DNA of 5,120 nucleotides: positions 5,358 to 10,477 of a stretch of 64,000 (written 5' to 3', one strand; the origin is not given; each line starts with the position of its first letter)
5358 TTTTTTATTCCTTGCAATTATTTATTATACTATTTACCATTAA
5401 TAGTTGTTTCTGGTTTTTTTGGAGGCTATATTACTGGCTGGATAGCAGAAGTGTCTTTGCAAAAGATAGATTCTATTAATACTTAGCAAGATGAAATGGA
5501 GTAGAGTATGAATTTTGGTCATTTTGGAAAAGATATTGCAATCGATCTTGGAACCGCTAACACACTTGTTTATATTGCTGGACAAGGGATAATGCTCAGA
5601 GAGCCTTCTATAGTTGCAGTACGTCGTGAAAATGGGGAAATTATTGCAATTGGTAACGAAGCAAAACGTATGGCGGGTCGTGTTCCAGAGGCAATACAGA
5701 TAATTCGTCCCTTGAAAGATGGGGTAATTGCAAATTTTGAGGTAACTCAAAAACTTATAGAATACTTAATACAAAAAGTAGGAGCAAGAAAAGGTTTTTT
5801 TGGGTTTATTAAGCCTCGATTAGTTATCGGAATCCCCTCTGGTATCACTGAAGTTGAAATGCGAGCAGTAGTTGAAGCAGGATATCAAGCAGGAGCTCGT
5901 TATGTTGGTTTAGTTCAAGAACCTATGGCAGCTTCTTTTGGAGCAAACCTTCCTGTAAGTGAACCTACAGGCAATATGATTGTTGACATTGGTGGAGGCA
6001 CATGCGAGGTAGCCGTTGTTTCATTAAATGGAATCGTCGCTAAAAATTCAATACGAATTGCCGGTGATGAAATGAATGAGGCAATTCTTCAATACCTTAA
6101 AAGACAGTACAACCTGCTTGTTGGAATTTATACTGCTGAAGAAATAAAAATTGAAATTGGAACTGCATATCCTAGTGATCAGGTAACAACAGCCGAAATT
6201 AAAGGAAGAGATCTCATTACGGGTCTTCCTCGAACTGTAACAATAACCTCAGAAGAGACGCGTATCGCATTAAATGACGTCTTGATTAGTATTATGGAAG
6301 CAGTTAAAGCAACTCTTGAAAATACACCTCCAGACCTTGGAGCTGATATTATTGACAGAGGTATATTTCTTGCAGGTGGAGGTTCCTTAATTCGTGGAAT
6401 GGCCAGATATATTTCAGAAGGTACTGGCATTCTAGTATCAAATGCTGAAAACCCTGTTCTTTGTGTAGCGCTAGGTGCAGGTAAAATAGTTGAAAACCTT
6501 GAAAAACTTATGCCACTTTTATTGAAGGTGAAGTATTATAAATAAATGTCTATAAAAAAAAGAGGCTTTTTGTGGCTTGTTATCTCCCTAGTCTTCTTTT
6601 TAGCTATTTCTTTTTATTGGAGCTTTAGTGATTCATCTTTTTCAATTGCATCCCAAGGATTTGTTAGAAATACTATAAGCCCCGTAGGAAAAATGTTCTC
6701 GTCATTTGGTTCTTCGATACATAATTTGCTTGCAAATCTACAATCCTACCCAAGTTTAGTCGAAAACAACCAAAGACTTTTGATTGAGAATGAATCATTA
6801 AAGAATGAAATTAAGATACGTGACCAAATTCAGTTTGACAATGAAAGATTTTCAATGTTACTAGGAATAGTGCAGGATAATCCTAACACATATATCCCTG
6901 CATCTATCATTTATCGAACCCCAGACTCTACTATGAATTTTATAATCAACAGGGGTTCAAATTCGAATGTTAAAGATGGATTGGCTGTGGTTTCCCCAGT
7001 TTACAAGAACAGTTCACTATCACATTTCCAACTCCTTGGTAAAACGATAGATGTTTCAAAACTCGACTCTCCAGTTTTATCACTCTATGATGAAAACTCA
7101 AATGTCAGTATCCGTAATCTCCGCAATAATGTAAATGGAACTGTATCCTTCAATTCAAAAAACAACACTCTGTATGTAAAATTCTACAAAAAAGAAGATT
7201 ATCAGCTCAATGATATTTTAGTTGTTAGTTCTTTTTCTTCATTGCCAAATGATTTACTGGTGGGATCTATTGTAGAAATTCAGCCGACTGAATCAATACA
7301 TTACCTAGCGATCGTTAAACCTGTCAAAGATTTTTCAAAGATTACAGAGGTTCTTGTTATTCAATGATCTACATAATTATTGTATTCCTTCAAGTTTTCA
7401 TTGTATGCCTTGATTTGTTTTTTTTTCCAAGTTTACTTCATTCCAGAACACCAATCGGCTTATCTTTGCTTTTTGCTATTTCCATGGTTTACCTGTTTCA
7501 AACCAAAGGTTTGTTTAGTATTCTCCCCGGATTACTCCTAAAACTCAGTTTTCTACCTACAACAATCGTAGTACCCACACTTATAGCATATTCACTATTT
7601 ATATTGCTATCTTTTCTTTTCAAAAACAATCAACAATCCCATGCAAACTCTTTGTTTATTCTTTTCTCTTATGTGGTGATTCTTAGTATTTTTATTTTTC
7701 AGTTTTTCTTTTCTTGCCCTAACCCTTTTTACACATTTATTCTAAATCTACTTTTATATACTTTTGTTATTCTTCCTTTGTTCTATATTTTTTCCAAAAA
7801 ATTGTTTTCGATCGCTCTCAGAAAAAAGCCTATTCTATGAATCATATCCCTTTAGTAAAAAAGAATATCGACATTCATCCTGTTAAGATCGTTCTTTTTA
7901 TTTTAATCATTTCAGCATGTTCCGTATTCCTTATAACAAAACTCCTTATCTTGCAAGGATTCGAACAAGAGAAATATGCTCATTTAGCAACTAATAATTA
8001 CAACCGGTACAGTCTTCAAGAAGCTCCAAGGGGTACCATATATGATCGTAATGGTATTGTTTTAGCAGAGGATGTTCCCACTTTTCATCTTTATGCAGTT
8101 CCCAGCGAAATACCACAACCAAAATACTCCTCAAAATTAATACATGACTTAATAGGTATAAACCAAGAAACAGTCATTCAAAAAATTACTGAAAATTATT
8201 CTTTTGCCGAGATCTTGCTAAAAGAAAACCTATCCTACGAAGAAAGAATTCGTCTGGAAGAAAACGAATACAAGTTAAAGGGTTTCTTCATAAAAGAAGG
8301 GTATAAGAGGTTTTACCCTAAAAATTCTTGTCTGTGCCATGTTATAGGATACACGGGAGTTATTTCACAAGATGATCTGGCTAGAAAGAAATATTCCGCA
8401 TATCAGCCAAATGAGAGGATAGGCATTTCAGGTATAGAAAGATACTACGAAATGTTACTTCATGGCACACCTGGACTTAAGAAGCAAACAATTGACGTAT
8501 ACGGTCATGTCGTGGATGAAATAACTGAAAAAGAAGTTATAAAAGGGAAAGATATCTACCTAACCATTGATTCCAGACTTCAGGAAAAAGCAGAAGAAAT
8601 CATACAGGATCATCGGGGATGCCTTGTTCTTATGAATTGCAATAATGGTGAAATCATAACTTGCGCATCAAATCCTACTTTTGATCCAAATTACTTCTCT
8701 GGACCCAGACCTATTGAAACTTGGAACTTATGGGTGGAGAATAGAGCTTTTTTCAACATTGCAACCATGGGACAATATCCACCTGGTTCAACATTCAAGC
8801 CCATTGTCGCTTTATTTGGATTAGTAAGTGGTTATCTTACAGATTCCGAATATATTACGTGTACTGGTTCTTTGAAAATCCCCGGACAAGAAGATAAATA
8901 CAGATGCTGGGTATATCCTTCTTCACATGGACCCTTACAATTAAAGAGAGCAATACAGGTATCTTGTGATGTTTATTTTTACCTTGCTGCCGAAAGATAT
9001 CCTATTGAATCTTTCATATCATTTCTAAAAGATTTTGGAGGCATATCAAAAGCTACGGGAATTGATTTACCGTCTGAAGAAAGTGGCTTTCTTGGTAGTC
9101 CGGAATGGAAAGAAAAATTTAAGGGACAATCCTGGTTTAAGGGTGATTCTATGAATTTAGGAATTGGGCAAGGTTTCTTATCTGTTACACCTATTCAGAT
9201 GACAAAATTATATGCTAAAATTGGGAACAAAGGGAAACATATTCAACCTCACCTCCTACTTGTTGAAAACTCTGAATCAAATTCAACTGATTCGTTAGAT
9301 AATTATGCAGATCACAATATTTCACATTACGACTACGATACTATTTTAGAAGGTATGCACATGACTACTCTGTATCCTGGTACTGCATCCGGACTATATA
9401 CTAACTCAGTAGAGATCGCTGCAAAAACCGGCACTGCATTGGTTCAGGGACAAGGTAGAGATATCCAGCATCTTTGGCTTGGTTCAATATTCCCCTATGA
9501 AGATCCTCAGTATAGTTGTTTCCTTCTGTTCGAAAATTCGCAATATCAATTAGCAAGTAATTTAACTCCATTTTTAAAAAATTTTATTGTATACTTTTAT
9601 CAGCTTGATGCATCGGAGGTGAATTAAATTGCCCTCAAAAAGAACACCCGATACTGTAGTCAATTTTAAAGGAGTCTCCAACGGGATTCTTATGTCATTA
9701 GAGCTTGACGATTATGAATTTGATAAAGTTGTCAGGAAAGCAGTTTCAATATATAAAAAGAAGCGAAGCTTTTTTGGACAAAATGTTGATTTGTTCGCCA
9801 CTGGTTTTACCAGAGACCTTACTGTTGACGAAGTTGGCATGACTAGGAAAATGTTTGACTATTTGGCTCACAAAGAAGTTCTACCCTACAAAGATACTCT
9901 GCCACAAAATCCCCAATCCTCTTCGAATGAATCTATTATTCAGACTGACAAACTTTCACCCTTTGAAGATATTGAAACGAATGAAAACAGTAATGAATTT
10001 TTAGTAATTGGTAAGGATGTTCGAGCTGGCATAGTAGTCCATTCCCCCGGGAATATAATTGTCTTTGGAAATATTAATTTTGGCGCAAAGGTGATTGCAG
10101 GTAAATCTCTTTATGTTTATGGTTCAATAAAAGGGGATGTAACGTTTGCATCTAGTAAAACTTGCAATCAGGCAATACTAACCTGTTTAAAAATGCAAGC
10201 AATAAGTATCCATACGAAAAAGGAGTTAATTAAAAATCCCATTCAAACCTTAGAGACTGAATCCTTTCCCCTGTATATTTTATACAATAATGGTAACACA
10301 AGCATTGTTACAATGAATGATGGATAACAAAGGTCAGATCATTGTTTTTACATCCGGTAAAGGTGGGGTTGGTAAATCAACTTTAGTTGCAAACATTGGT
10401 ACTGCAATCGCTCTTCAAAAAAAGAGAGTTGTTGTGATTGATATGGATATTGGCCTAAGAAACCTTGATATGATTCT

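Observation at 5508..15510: Nine-gene coupled operon: mreB-mreC-mreD-mrdA-minC-minD-minE continuing into an SbcD/SbcC-like pair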

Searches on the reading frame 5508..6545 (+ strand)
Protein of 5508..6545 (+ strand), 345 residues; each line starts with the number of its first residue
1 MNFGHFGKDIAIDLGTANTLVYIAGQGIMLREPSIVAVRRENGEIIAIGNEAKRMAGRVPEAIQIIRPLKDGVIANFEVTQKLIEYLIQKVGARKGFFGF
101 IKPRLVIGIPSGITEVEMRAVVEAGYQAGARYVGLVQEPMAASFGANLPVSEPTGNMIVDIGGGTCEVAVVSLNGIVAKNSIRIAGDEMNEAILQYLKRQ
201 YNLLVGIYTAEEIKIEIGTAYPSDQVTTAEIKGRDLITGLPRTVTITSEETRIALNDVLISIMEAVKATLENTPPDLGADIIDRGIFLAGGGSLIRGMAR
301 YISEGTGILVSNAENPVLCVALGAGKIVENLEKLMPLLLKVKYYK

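Call 3: search_protein_families(library=pfam, proteins=[window:5508-6545:+])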
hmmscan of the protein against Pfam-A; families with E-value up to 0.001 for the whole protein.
window:5508-6545:+ (345 aa): 4 families
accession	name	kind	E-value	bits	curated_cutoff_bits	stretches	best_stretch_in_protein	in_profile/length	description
PF06723.19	MreB_Mbl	-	5.7e-132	439.9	27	1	8-334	2-325/327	MreB/Mbl protein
PF14450.12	FtsA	-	7.6e-10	39.7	31.8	1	158-323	2-127/127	Cell division protein FtsA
PF00022.25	Actin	-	1.6e-09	37.3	27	1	11-204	8-194/410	Actin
PF00012.26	HSP70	-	4e-07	29.1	20.6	1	105-212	136-249/599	Hsp70 protein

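Call 4: search_protein_families(library=ncbifam, proteins=[window:5508-6545:+])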
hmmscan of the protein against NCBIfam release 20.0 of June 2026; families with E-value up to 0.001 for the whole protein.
window:5508-6545:+ (345 aa): 17 families
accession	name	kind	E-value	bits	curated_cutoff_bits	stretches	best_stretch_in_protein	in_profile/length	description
NF010539.0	PRK13927.1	subfamily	1.2e-141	471.6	293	1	3-334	2-332/339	rod shape-determining protein MreB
TIGR00904.1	mreB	subfamily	4e-134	446.9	365.75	1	6-334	1-332/334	MreB/Mrl family cell shape determining protein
NF010540.1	PRK13929.1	exception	1.7e-115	385.7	515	1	8-334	5-330/334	rod-share determining protein MreBH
NF040964.1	MamK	subfamily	5.1e-22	78.3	400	1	10-331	3-322/335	MamK family actin-like protein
NF053558.1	BeeR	equivalog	6.4e-18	64.9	530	1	60-301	62-303/349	BeeR family actin-like protein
TIGR01174.1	ftsA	equivalog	3.9e-11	42.6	175.85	1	118-304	160-336/371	cell division protein FtsA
TIGR02350.1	prok_dnaK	equivalog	8.9e-11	40.9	822.55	1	28-324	57-366/596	molecular chaperone DnaK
TIGR02529.1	EutJ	subfamily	1.6e-10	40.8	152.1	1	62-175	24-129/239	ethanolamine utilization protein EutJ family protein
TIGR01991.1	HscA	equivalog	4.9e-10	38.5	708.55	1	70-331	101-362/600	Fe-S protein assembly chaperone HscA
NF009947.0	PRK13411.1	equivalog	7.2e-10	37.5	1002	1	87-203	117-240/662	molecular chaperone DnaK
NF011660.0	PRK15080.1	equivalog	2.3e-09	36.9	182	1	62-178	57-165/277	ethanolamine utilization protein EutJ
NF001413.0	PRK00290.1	equivalog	4e-09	35.4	648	1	105-208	136-243/625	molecular chaperone DnaK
NF003520.0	PRK05183.1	subfamily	6.1e-08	31.5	620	1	71-331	122-382/621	Fe-S protein assembly chaperone HscA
NF002399.0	PRK01433.1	equivalog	3.2e-07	29.4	743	1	75-331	117-357/595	Fe-S protein assembly chaperone HscA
NF009946.0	PRK13410.1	equivalog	1.4e-06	26.8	1019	1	64-201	100-239/669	molecular chaperone DnaK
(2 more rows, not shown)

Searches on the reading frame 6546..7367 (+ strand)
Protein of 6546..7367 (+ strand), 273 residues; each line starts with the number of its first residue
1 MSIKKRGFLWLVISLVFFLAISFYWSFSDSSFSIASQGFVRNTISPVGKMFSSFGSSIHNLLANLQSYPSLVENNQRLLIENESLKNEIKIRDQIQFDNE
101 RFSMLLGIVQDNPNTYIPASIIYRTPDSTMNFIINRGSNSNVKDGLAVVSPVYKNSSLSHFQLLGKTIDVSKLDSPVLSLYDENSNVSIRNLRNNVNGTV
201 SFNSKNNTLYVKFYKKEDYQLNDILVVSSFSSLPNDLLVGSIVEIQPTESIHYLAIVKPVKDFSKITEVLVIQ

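Call 3: search_protein_families(library=pfam, proteins=[window:6546-7367:+])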
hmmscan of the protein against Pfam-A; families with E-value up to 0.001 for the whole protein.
window:6546-7367:+ (273 aa): 1 family
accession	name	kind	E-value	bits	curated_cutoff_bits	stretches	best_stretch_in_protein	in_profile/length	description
PF04085.20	MreC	-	9.1e-23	81.1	28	1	121-273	1-147/147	Rod shape-determining protein MreC, barrel core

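Call 4: search_protein_families(library=ncbifam, proteins=[window:6546-7367:+])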
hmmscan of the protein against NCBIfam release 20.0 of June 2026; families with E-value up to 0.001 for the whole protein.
window:6546-7367:+ (273 aa): 13 families
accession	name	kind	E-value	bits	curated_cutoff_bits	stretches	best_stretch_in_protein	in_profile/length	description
NF010532.0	PRK13922.9-3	equivalog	1.8e-23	83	243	1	53-273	45-261/280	rod shape-determining protein MreC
TIGR00219.1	mreC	equivalog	1.1e-20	74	92.75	1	11-272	9-271/283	rod shape-determining protein MreC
NF010527.0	PRK13922.6-2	equivalog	8.3e-15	54.7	289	1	74-269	54-241/249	rod shape-determining protein MreC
NF010518.0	PRK13922.13-3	equivalog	1.3e-14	54.1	385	1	39-195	47-200/295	rod shape-determining protein MreC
NF010513.0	PRK13922.12-3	equivalog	2.1e-12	47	380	1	26-229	41-236/305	rod shape-determining protein MreC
NF010519.0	PRK13922.13-4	equivalog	3.8e-12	46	505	1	42-272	46-271/406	rod shape-determining protein MreC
NF010524.0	PRK13922.14-4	equivalog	1.7e-09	37.2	332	1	11-272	11-268/270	rod shape-determining protein MreC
NF010533.0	PRK13922.9-5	equivalog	2.7e-09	36.6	384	1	41-244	55-251/345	rod shape-determining protein MreC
NF010520.0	PRK13922.13-5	equivalog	3.3e-09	36.4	343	1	14-272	10-260/263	rod shape-determining protein MreC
NF010512.0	PRK13922.12-1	equivalog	1.6e-08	34.1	336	1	40-270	45-263/287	rod shape-determining protein MreC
NF010508.0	PRK13922.11-1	equivalog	0.00016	20.5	648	0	51-207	51-208/369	rod shape-determining protein MreC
NF010514.0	PRK13922.12-4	equivalog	0.00018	20.8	337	1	51-244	64-250/276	rod shape-determining protein MreC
NF010510.0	PRK13922.11-5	equivalog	0.0004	19.5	415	1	9-269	11-267/334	rod shape-determining protein MreC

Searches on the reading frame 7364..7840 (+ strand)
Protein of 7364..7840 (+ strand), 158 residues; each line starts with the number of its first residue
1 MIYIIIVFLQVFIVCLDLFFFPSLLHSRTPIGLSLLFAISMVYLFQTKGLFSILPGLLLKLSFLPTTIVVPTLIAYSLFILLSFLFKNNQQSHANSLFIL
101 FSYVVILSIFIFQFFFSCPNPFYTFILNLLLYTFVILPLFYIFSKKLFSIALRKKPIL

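Call 3: search_protein_families(library=pfam, proteins=[window:7364-7840:+])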
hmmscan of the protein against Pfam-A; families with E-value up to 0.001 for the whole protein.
window:7364-7840:+ (158 aa): 0 families

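Call 4: search_protein_families(library=ncbifam, proteins=[window:7364-7840:+])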
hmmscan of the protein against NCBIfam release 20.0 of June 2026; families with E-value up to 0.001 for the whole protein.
window:7364-7840:+ (158 aa): 0 families

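Call 10: search_protein_families(library=pfam, proteins=[window:7364-7840:+], max_evalue=10)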
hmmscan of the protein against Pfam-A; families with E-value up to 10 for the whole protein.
window:7364-7840:+ (158 aa): 1 family
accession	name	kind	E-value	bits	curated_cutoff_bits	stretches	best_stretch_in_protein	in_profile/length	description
PF08592.16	Anthrone_oxy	-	1.2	9.8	27.3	1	67-119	9-60/106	Anthrone oxygenase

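Call 74: search_protein_families(library=pfam, alignment_id=A3, max_evalue=1)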
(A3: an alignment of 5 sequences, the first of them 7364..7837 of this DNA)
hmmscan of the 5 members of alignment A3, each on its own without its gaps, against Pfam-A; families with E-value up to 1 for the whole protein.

A. member 1, window:7364-7837:+ (158 aa): 0 families

B. families by the number of members that match (of 5 scanned): 1 family
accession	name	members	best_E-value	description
PF21165.2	FGFR3_TM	1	0.11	Fibroblast growth factor receptor 3 transmembrane domain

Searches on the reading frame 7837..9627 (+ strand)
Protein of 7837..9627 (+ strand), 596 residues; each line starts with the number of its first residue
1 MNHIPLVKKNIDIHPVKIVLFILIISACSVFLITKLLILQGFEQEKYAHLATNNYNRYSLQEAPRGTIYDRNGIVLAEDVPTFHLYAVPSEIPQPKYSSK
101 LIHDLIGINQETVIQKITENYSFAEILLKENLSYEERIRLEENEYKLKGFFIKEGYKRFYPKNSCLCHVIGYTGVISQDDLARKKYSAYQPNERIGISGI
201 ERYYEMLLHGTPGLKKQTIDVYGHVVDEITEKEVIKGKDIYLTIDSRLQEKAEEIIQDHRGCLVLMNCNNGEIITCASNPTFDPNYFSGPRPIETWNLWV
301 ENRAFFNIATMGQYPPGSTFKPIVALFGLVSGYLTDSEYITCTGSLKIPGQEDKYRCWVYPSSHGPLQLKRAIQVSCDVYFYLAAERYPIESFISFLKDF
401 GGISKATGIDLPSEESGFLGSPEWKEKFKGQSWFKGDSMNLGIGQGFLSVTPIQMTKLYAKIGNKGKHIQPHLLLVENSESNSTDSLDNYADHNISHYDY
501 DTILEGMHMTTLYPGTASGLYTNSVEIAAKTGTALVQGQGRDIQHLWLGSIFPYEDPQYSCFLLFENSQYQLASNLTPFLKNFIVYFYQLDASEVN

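Call 3: search_protein_families(library=pfam, proteins=[window:7837-9627:+])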
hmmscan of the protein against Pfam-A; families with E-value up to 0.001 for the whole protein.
window:7837-9627:+ (596 aa): 2 families
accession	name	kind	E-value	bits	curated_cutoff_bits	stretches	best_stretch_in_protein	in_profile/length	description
PF00905.27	Transpeptidase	-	8.2e-52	176.7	22.1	1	261-578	1-292/299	Penicillin binding protein transpeptidase domain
PF03717.20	PBP_dimer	-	5.1e-40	138.3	24.4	1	62-229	3-179/180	Penicillin-binding Protein dimerisation domain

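Call 4: search_protein_families(library=ncbifam, proteins=[window:7837-9627:+])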
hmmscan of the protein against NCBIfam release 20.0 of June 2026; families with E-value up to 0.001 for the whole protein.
window:7837-9627:+ (596 aa): 19 families
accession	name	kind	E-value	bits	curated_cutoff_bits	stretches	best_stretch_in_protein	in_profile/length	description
TIGR03423.1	pbp2_mrdA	equivalog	1e-147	493.2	455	1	17-575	2-578/593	penicillin-binding protein 2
NF008061.0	PRK10795.1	equivalog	2.6e-88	297.2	962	1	18-567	23-594/634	peptidoglycan DD-transpeptidase MrdA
TIGR02214.1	spoVD_pbp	equivalog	7e-55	186.5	688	1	20-568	3-532/636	stage V sporulation protein D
NF051842.1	PBP4_5_Efaec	equivalog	3.2e-49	167.9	700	1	54-573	154-653/668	penicillin-binding protein PBP4(5)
NF000237.1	MECA_PBP2A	equivalog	1.4e-36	126.1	750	1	63-537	149-604/668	PBP2a family beta-lactam-resistant peptidoglycan transpeptidase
NF000406.1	MECB_PBP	exception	5.5e-36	124.2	1450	1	59-537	144-609/674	PBP2a family beta-lactam-resistant peptidoglycan transpeptidase MecB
NF000407.1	MECC_PBP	exception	7.9e-36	123.5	1500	1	63-537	146-601/665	PBP2a family beta-lactam-resistant peptidoglycan transpeptidase MecC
NF033378.1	MECD_PBP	exception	4.4e-33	114.5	1450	1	53-536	141-611/678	PBP2a family beta-lactam-resistant peptidoglycan transpeptidase MecD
NF053573.1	PBP2_PenA_Neis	exception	3.4e-30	105.1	1105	1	16-539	26-508/572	peptidoglycan D,D-transpeptidase PBP2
NF000410.1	MECA1_pure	exception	7e-30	103.7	1480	1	63-476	148-550/666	PBP2a family beta-lactam-resistant peptidoglycan transpeptidase MecA1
NF000409.1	MECA_pure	exception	5.7e-29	101.1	1490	1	63-476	149-552/668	PBP2a family beta-lactam-resistant peptidoglycan transpeptidase MecA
NF011685.0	PRK15105.1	subfamily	1.1e-28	100.2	737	1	23-468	29-441/588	peptidoglycan glycosyltransferase FtsI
NF038271.1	strep_PBP2X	exception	2e-26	92.5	1050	1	20-474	26-480/750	penicillin-binding protein PBP2X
NF000408.1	MECA2_pure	exception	8.8e-26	90.3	1525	1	63-476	149-552/668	PBP2a family beta-lactam-resistant peptidoglycan transpeptidase MecA2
NF038278.1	strep_PBP2B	exception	1.4e-25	89.9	975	2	123-259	186-326/678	penicillin-binding protein PBP2B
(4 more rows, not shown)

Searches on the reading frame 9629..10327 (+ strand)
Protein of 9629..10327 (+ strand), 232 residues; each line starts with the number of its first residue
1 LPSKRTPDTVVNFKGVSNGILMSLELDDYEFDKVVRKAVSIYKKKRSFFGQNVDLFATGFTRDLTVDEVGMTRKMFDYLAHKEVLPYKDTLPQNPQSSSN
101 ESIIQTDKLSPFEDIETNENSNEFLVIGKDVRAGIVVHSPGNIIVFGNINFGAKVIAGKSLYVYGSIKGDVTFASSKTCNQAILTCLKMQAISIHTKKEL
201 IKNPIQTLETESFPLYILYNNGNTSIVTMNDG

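Call 3: search_protein_families(library=pfam, proteins=[window:9629-10327:+])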
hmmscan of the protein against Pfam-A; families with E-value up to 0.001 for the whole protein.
window:9629-10327:+ (232 aa): 2 families
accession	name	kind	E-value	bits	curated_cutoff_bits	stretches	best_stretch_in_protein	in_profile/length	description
PF03775.22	MinC_C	-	1.3e-14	54.5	33.2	1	127-207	2-81/102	Septum formation inhibitor MinC, C-terminal domain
PF03961.19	FapA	-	9.1e-06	25.9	31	1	126-206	23-105/272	Flagellar Assembly Protein A beta solenoid domain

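Call 4: search_protein_families(library=ncbifam, proteins=[window:9629-10327:+])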
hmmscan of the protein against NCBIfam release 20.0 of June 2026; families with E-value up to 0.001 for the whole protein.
window:9629-10327:+ (232 aa): 9 families
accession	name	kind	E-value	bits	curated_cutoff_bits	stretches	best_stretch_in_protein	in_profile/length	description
TIGR01222.1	minC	equivalog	1.4e-15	57.7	95.25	1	88-208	90-207/226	septum site-determining protein MinC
NF010598.0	PRK13992.1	equivalog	1.7e-12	47.2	183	1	120-196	94-169/205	septum site-determining protein MinC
NF001778.0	PRK00513.2-4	equivalog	2.8e-11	43.3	315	1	116-202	145-230/266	septum site-determining protein MinC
NF001772.0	PRK00513.1-3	equivalog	5.1e-10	39.3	271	1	112-194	90-171/226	septum site-determining protein MinC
NF001775.0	PRK00513.1-6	equivalog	1.3e-09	38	292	1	110-204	91-180/210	septum site-determining protein MinC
NF001819.0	PRK00556.1-3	equivalog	8.1e-09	35.2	273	1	96-172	69-143/197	septum site-determining protein MinC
NF001779.0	PRK00513.2-5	equivalog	4.5e-07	29.6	486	1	108-202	123-216/250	septum site-determining protein MinC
NF001818.0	PRK00556.1-2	equivalog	4.9e-05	23.1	354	1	123-173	93-143/195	septum site-determining protein MinC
NF001820.0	PRK00556.1-4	equivalog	0.00028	20.4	409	1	127-172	104-149/199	septum site-determining protein MinC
